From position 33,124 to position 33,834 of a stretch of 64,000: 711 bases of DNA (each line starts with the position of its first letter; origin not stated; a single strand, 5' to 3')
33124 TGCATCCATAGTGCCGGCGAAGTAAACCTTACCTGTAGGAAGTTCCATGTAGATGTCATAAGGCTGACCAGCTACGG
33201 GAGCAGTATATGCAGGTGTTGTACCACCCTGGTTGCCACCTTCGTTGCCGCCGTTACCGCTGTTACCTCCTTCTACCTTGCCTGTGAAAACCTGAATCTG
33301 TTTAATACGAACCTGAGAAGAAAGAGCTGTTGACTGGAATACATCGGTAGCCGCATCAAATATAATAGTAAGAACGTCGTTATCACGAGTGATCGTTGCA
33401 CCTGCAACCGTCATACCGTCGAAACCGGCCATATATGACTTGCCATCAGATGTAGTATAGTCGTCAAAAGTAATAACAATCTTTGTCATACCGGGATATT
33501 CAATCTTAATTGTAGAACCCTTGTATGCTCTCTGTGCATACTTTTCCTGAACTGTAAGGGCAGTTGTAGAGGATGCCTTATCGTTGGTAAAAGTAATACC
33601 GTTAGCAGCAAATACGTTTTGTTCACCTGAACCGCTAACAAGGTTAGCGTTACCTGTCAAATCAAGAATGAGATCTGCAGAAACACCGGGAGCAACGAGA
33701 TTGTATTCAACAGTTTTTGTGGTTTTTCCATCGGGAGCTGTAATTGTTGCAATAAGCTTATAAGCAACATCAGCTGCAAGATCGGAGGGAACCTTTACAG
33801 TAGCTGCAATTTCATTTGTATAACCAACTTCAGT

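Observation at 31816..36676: Two paralogous giant lipoproteins share uncharacterised modules, including a conserved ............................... domain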

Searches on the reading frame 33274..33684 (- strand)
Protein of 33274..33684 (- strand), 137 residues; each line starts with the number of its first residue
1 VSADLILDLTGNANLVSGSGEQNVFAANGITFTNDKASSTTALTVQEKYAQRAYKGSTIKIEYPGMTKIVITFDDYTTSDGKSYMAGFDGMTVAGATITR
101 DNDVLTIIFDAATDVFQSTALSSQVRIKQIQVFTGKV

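Call 43: predict_structure(alignment_id=A4)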
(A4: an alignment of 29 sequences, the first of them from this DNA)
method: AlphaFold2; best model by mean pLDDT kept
length: 137 residues; sequences in the alignment: 29
mean_pLDDT: 95.4   pTM: 0.89
mean pLDDT of the five models: 95.4, 95.0, 94.3, 94.2, 94.0
residues with pLDDT >= 90: 122; 70-90: 12; 50-70: 3; < 50: 0
segments of 3 or more residues with pLDDT < 50: none
pLDDT, mean of each block of 10 residues (from residue 1): 84 97 98 98 96 98 98 91 93 98 97 98 98 92
secondary structure, 60 per line:
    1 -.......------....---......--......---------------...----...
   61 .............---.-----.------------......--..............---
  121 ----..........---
elements in order: E2-8 E15-18 E22-27 E30-35 E51-53 E58-73 E96-101 E104-117 E125-134

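Call 86: fold_search(model_id=the predicted structure, library=pdb)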
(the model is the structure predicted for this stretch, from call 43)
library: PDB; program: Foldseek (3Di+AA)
matches with E <= 10: 1103; with E <= 0.001: 0
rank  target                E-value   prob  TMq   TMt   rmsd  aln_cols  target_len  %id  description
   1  5fl1_A                8.8e-03  0.98  0.41  0.10  11.1       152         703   12  Structure of a hydrolase with an inhibitor (released 2016-08-31)
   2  5fu5                  1.2e-02  1.00  0.47  0.53   9.4       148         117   13  The complexity of the Ruminococcus flavefaciens cellulosome reflects an expansion in glycan recognition (released 2016-06-22)
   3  7ou8_BBB              1.3e-02  0.96  0.39  0.10  11.1       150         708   10  Human O-GlcNAc hydrolase in complex with DNJNAc-thiazolidines (released 2022-04-13)
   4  8x8h_A                1.4e-02  0.95  0.43  0.41   9.6       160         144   12  A carbohydrate binding domain of a putative pectate lyase (released 2024-12-04)
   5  8wc1                  2.2e-02  0.89  0.40  0.38  13.6       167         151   12  A carbohydrate binding domain of a putative pectate lyase (released 2024-09-18)
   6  8gld_A                2.9e-02  0.80  0.37  0.18  11.0       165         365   13  Crystal structure of the peptidoglycan O-acetylesterase Ape1 (amino acids 22-392) from Campylobacter jejuni (released 2024-03-27)
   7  8qf8_A                3.7e-02  0.57  0.33  0.09   7.8       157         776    4  GH146 beta-L-arabinofuranosidase from Bacteroides thetaioatomicron in complex with beta-l-arabinofurano cyclophellitol (released 2023-12-13)
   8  8qf8_B                4.6e-02  0.54  0.33  0.09   7.8       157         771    4  GH146 beta-L-arabinofuranosidase from Bacteroides thetaioatomicron in complex with beta-l-arabinofurano cyclophellitol (released 2023-12-13)
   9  8gkd_C                5.2e-02  0.69  0.37  0.18  11.1       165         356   13  Crystal structure of the peptidoglycan O-acetylesterase Ape1 (amino acids 41-392) from Campylobacter jejuni (released 2024-03-20)
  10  8gkd_A                6.1e-02  0.57  0.33  0.16  11.8       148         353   13  Crystal structure of the peptidoglycan O-acetylesterase Ape1 (amino acids 41-392) from Campylobacter jejuni (released 2024-03-20)
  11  6yqh                  8.4e-02  0.66  0.38  0.10   7.4       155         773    4  GH146 beta-L-arabinofuranosidase bound to covalent inhibitor (released 2021-01-27)
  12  3ndy_E                8.8e-02  0.44  0.25  0.30  11.8       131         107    8  The structure of the catalytic and carbohydrate binding domain of endoglucanase D from Clostridium cellulovorans (released 2010-09-08)
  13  4uap_A                9.3e-02  0.11  0.19  0.18  16.7       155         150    7  X-ray structure of GH31 CBM32-2 bound to GalNAc (released 2015-10-07)
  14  9ifr                  1.0e-01  0.16  0.17  0.19  12.9        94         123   13  CLIPPER domain from the Gram-negative fibrillar adhesin "B9T28_05395 (released 2025-11-26)
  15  4ei0_A                1.2e-01  0.63  0.34  0.18  13.0       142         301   10  Crystal structure of a DUF4466 family protein (PARMER_03218) from Parabacteroides merdae ATCC 43184 at 2.00 A resoluti (released 2012-05-30)
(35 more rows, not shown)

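Call 110: search_solved_structures(query=A4, max_evalue=1)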
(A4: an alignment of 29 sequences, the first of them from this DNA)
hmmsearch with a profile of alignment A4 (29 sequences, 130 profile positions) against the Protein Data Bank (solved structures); distinct sequences matched with E-value up to 1: 2.
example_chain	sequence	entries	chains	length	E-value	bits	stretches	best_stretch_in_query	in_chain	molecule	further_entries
4v3p_Lb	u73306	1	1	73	0.34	14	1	37-73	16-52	60S ribosomal protein l28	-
3hrg_A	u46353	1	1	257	0.64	13.1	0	11-62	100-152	uncharacterized protein BT_3980 with actin-like ATPase fold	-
